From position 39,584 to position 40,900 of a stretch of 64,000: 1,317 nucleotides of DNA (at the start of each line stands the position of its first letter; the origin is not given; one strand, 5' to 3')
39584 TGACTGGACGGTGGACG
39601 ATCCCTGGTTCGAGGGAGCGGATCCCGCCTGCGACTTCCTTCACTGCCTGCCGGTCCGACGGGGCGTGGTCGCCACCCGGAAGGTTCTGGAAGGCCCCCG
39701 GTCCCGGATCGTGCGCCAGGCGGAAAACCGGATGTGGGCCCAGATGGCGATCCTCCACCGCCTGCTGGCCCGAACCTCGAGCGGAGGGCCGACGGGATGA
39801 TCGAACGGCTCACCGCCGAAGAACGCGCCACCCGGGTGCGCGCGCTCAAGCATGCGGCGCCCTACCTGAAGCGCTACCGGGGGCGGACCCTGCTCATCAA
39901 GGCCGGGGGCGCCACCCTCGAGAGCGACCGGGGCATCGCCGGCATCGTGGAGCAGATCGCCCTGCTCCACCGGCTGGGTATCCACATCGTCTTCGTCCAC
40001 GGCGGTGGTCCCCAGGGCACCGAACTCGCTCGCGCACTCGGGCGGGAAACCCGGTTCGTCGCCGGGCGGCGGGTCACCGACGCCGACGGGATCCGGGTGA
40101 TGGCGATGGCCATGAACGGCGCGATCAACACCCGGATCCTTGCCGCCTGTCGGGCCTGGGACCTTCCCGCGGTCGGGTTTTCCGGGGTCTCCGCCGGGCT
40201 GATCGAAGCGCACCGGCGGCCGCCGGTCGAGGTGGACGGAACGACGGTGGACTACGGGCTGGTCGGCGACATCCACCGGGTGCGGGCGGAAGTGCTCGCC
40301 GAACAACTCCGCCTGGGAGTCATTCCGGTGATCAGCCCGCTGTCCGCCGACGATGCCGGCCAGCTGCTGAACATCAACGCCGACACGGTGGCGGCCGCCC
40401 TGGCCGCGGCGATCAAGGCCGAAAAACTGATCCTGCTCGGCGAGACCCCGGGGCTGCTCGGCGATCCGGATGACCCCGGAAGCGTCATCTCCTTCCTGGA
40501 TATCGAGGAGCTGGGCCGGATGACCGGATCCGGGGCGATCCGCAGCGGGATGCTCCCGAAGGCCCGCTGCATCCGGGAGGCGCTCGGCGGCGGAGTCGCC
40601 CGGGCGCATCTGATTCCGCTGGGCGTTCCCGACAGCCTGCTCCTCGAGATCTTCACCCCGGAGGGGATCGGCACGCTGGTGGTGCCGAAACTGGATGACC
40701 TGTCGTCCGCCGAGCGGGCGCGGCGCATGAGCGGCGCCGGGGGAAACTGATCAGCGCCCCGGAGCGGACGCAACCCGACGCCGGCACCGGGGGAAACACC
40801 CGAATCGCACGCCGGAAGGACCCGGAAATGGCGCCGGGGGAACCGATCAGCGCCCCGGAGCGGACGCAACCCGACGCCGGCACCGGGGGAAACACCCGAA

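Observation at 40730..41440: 96-bp x 7 tandem array whose unit carries the palindromic convergent stop-stop junction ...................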

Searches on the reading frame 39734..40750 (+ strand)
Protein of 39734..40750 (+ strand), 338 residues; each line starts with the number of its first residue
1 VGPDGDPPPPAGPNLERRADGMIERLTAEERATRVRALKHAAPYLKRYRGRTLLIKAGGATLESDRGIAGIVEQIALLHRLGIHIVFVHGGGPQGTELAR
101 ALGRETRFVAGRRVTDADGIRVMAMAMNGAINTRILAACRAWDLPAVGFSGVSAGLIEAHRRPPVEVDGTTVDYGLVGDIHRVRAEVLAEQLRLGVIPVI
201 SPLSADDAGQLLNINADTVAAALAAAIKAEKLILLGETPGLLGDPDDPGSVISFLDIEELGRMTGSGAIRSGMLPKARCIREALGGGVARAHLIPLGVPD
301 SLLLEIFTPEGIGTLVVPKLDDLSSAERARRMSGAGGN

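Call 7: find_encoding_contigs(protein=window:39734-40750:+, flank=10000, max_places=10)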
Protein window:39734-40750:+ (338 aa): no gene with exactly this product is on record in the collection.

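Call 10: find_encoding_contigs(protein=window:39797-40750:+, flank=10000, max_places=10)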
Protein window:39797-40750:+ (317 aa): no gene with exactly this product is on record in the collection.

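Call 11: search_protein_families(library=pfam, proteins=[window:39797-40750:+], max_evalue=0.01)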
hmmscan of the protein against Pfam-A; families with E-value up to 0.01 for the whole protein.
window:39797-40750:+ (317 aa): 1 family
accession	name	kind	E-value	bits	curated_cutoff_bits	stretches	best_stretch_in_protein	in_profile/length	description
PF00696.33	AA_kinase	-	2.1e-42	145.9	24.9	1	31-273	2-233/234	Amino acid kinase family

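Call 12: find_homologous_proteins(query=window:39797-40750:+, max_evalue=1e-30)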
Query window:39797-40750:+ (317 aa): 7989 proteins with E <= 1e-30 among 8000 candidates; the best 120 are listed.
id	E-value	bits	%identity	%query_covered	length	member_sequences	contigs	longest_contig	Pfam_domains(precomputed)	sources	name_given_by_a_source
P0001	8.9e-197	671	100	100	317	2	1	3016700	PF00696.34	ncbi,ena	-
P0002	2.3e-153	528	81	97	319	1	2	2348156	PF00696.34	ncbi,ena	-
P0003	3.3e-150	518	80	98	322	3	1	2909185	PF00696.34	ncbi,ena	-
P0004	1.5e-122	427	67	96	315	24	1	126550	PF00696.34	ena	-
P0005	4.6e-122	425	66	98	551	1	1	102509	PF00696.34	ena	-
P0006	1.2e-121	424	66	97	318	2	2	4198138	PF00696.34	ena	-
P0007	2.9e-121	423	67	97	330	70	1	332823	PF00696.34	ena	-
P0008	2.9e-121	423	67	96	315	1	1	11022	PF00696.34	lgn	-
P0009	3.1e-120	419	67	97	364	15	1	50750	PF00696.34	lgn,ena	-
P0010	5.6e-120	419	66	96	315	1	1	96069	PF00696.34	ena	-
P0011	1.1e-119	418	65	96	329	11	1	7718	PF00696.34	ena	-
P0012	1.4e-119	417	65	96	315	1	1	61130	PF00696.34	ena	-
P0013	4.0e-119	416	66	97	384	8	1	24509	PF00696.34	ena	-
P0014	6.3e-119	415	66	98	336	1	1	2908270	PF00696.34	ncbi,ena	-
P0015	7.4e-119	415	66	97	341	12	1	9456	PF00696.34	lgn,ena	-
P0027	6.7e-113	395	65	95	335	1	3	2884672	PF00696.34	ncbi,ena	-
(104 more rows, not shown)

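Call 13: find_encoding_contigs(protein=P0001, flank=10000, max_places=6)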
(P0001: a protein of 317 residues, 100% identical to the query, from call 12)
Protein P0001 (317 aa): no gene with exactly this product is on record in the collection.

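Call 14: find_encoding_contigs(protein=P0002, flank=10000, max_places=6)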
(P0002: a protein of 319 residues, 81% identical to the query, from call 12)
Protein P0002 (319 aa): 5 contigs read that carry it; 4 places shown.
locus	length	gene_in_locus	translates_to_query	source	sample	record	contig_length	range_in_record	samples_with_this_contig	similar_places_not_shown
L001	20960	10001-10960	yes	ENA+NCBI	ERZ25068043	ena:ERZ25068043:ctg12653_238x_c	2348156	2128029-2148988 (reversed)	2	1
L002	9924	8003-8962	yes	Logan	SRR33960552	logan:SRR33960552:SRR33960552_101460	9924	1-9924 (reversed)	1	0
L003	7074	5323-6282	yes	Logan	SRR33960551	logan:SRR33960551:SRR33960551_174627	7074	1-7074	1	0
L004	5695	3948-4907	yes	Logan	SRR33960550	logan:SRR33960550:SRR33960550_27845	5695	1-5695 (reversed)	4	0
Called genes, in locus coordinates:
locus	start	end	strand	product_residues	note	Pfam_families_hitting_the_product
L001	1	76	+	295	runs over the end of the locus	PF01144:CoA_trans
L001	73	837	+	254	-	PF01144:CoA_trans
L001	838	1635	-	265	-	PF00528:BPD_transp_1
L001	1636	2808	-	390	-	PF00528:BPD_transp_1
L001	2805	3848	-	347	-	PF13416:SBP_bac_8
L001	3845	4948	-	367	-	PF00005:ABC_tran, PF08402:TOBE_2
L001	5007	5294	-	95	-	PF13304:AAA_21, PF13175:AAA_15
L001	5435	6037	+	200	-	-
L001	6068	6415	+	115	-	-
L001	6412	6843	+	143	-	PF01316:Arg_repressor, PF02863:Arg_repressor_C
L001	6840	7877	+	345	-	PF01118:Semialdhyde_dh, PF22698:Semialdhyde_dhC_1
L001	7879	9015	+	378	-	PF00202:Aminotran_3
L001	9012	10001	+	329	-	PF02729:OTCace_N, PF00185:OTCace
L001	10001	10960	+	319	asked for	PF00696:AA_kinase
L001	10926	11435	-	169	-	PF22741:PTP-NADK (weak), PF22785:Tc-R-P (faint), PF04273:BLH_phosphatase (weak)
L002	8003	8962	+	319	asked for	PF00696:AA_kinase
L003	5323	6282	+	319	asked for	PF00696:AA_kinase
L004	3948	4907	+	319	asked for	PF00696:AA_kinase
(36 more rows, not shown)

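Call 15: find_encoding_contigs(protein=P0003, flank=10000, max_places=6)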
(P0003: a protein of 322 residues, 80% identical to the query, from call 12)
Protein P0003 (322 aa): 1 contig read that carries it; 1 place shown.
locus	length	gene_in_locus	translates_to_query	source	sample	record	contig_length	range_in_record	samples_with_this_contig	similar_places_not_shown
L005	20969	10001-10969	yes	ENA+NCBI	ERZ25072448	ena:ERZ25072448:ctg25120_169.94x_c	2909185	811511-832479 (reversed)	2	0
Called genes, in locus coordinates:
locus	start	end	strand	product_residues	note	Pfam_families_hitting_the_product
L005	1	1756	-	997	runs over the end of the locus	PF02012:BNR (faint), PF13088:BNR_2 (faint), PF14870:PSII_BNR (faint), PF15902:Sortilin-Vps10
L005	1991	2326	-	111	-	-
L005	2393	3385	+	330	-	PF00144:Beta-lactamase (faint), PF13354:Beta-lactamase2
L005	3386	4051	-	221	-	PF00595:PDZ, PF13180:PDZ_2, PF17820:PDZ_6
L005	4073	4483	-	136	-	-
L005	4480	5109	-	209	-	PF04542:Sigma70_r2, PF08281:Sigma70_r4_2, PF04545:Sigma70_r4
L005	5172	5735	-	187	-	PF11138:DUF2911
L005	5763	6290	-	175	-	PF04238:DUF420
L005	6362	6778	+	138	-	PF01316:Arg_repressor, PF02863:Arg_repressor_C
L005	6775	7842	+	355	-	PF01118:Semialdhyde_dh, PF22698:Semialdhyde_dhC_1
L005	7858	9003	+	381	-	PF00202:Aminotran_3, PF00155:Aminotran_1_2 (faint)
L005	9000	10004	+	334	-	PF02729:OTCace_N, PF00185:OTCace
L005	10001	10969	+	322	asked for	PF00696:AA_kinase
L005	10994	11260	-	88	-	PF07798:CCDC90-like (faint)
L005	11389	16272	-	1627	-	PF00041:fn3, PF19078:Big_12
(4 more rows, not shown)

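Call 20: list_cluster_members(proteins=[P0001, P0002, P0003, P0014, P0027])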
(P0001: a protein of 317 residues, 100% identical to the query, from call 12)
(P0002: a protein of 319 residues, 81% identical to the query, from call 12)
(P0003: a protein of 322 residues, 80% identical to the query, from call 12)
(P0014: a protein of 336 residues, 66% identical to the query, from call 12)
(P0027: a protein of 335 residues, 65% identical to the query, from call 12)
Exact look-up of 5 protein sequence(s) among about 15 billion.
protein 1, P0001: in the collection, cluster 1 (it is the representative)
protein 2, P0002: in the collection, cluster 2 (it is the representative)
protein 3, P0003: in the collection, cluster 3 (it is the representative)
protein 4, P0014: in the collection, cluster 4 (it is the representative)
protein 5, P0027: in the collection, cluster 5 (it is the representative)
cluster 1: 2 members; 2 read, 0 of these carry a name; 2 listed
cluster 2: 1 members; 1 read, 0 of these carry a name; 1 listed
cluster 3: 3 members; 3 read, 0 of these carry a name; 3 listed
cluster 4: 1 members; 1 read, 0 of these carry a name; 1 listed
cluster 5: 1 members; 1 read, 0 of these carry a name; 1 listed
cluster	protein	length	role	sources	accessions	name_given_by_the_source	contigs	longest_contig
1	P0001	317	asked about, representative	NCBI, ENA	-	-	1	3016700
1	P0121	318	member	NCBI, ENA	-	-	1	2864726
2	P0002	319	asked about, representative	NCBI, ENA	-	-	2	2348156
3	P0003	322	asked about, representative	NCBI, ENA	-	-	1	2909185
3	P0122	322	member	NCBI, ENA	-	-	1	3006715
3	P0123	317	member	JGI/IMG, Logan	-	-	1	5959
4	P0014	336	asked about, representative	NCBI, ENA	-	-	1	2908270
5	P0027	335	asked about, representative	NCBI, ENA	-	-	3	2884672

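Call 22: find_encoding_contigs(protein=P0121, flank=10000, max_places=6)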
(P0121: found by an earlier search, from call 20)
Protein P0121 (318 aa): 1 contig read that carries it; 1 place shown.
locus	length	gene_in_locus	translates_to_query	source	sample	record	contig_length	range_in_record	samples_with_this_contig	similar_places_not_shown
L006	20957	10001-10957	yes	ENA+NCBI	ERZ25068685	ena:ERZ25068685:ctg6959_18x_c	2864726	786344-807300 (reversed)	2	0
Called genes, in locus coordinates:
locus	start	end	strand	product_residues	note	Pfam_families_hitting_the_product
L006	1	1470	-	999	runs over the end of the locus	PF02012:BNR (faint), PF13088:BNR_2 (faint), PF15902:Sortilin-Vps10 (weak)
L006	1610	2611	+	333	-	PF13354:Beta-lactamase2, PF00144:Beta-lactamase (faint)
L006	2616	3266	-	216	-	PF00595:PDZ (weak), PF13180:PDZ_2, PF17820:PDZ_6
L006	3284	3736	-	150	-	-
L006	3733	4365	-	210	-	PF07638:Sigma70_ECF (weak), PF04542:Sigma70_r2, PF08281:Sigma70_r4_2, PF04545:Sigma70_r4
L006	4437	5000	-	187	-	PF11138:DUF2911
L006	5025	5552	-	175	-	PF04238:DUF420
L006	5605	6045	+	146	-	PF01316:Arg_repressor, PF02863:Arg_repressor_C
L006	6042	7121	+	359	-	PF01118:Semialdhyde_dh, PF22698:Semialdhyde_dhC_1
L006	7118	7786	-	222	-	PF13505:OMP_b-brl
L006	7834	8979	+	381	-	PF00202:Aminotran_3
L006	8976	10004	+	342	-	PF02729:OTCace_N, PF00185:OTCace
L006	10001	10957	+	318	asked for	PF00696:AA_kinase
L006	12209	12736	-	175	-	PF22741:PTP-NADK (weak), PF04273:BLH_phosphatase (weak)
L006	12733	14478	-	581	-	PF01019:G_glu_transpept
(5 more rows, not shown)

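Call 36: find_related_loci(query=window:39797-40750:+, collection=genome_contigs, flank=6000)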
Query window:39797-40750:+ (317 aa) in genome_contigs; peptide patterns used: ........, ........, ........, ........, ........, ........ (x = any residue, [..] = any of these).
600 stretches matched a pattern (row limit reached: there are more); 589 encode a relative of the query (tblastn E <= 1e-3); the best 80 are kept; 80 distinct loci.
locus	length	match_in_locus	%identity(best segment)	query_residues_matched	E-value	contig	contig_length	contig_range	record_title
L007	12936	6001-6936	63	5-312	1e-121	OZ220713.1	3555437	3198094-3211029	MAG: Vicinamibacteria bacterium isolate f5636fb4-303b-4095-abf0-868cc3675b90 genome assembly, chromosome: 1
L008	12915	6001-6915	56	5-307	2e-105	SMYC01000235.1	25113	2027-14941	MAG: Acidobacteria bacterium isolate N075bin57 k141_1430076, whole genome shotgun sequence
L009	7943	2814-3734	55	4-307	2e-105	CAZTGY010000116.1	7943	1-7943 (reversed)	MAG TPA_asm: uncultured Chromatiaceae bacterium isolate SRP292972_co2_47 genome assembly, contig: NODE_8890_length_7943_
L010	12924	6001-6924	56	2-307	3e-105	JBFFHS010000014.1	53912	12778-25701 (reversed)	MAG: Gammaproteobacteria bacterium isolate Mix_mud16.2022.02.36 k141_2823906_length_53912_cov_16.0417, whole genome shot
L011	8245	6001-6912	54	6-309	1e-104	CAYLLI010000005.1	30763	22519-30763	MAG TPA_asm: uncultured Chromatiaceae bacterium isolate SRP342821_co1_1 genome assembly, contig: NODE_997_length_30763_c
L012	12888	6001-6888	57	14-307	7e-102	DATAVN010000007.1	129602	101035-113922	MAG TPA_asm: Steroidobacteraceae bacterium isolate SMAG_U5600 k141_1496056, whole genome shotgun sequence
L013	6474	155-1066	55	6-307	8e-101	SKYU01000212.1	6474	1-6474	MAG: Gammaproteobacteria bacterium isolate CSSed162cmB_305 CSSed16-2cmB-57002, whole genome shotgun sequence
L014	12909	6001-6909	55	6-307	4e-100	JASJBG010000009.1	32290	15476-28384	MAG: Woeseiaceae bacterium isolate MO_074.B2 MO_074.c_92, whole genome shotgun sequence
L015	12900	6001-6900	57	9-307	4e-99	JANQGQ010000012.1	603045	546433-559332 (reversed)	MAG: Woeseiaceae bacterium isolate PL23b_bin.52 k99_1696851, whole genome shotgun sequence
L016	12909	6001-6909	54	6-307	6e-99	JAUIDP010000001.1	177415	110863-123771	MAG: Gammaproteobacteria bacterium isolate 7_bin.79 NODE_166_length_177415_cov_1.379067, whole genome shotgun sequence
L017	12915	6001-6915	54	6-309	5e-99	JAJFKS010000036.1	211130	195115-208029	MAG: Woeseiaceae bacterium isolate OFTM327 OFTM327_35, whole genome shotgun sequence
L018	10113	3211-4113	51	7-307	7e-99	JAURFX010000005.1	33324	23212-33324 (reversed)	MAG: Gammaproteobacteria bacterium isolate SFB_3D_50_22 k141_454519_length_33324_cov_20.1504, whole genome shotgun seque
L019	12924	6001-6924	53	2-308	1e-98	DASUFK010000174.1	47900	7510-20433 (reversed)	MAG TPA_asm: Gammaproteobacteria bacterium isolate SMAG_U1377 k141_1845409, whole genome shotgun sequence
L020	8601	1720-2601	53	14-307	3e-98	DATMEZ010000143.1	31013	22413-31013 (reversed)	MAG TPA_asm: Povalibacter sp. isolate SMAG_U13449 k141_377663, whole genome shotgun sequence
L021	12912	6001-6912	56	6-308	3e-98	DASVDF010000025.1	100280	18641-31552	MAG TPA_asm: Woeseiaceae bacterium isolate SMAG_U2026 k141_1632350, whole genome shotgun sequence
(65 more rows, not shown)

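Call 56: find_encoding_contigs(protein=P0014, flank=10000, max_places=2)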
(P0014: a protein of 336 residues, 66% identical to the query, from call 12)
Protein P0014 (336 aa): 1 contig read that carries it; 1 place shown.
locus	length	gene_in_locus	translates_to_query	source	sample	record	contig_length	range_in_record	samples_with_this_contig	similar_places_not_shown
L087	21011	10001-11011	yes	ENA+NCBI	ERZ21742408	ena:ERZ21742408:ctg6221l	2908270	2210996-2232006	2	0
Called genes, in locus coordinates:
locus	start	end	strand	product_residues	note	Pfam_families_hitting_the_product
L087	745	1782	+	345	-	PF00144:Beta-lactamase (weak), PF13354:Beta-lactamase2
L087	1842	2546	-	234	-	PF00595:PDZ, PF13180:PDZ_2, PF17820:PDZ_6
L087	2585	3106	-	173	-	-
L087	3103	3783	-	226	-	PF04542:Sigma70_r2, PF08281:Sigma70_r4_2, PF04545:Sigma70_r4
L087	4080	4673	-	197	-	PF11138:DUF2911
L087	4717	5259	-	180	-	PF04238:DUF420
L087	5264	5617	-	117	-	-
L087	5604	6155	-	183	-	PF13274:SocA_Panacea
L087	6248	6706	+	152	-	PF01316:Arg_repressor, PF02863:Arg_repressor_C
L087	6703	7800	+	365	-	PF01118:Semialdhyde_dh, PF22698:Semialdhyde_dhC_1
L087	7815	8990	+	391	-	PF00202:Aminotran_3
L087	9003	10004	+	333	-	PF02729:OTCace_N, PF00185:OTCace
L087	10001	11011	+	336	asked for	PF00696:AA_kinase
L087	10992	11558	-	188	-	PF22741:PTP-NADK, PF04273:BLH_phosphatase (weak)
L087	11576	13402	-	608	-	PF01019:G_glu_transpept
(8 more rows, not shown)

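Call 57: find_encoding_contigs(protein=P0027, flank=10000, max_places=2)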
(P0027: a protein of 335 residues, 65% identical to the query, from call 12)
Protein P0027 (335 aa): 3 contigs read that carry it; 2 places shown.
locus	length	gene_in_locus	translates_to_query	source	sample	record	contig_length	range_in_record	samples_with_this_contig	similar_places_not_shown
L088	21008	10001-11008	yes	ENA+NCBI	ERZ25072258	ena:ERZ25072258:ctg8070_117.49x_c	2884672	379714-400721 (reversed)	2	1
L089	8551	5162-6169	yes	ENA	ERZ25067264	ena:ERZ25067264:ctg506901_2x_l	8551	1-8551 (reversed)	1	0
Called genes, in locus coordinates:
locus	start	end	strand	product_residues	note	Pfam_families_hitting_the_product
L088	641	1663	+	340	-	PF00144:Beta-lactamase (weak), PF13354:Beta-lactamase2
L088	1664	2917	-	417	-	PF00155:Aminotran_1_2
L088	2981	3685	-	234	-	PF00595:PDZ, PF13180:PDZ_2, PF17820:PDZ_6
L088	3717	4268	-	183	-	-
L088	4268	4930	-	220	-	PF07638:Sigma70_ECF (weak), PF04542:Sigma70_r2, PF08281:Sigma70_r4_2, PF04545:Sigma70_r4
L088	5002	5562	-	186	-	PF11138:DUF2911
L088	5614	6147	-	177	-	PF04238:DUF420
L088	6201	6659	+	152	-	PF01316:Arg_repressor, PF02863:Arg_repressor_C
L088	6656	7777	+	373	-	PF01118:Semialdhyde_dh, PF22698:Semialdhyde_dhC_1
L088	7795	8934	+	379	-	PF00202:Aminotran_3, PF00155:Aminotran_1_2 (weak)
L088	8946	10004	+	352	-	PF02729:OTCace_N, PF00185:OTCace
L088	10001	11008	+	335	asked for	PF00696:AA_kinase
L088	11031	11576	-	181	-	PF22741:PTP-NADK, PF22785:Tc-R-P (weak)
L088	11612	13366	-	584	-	PF01019:G_glu_transpept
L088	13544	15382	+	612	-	PF00675:Peptidase_M16 (weak), PF05193:Peptidase_M16_C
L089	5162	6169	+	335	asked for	PF00696:AA_kinase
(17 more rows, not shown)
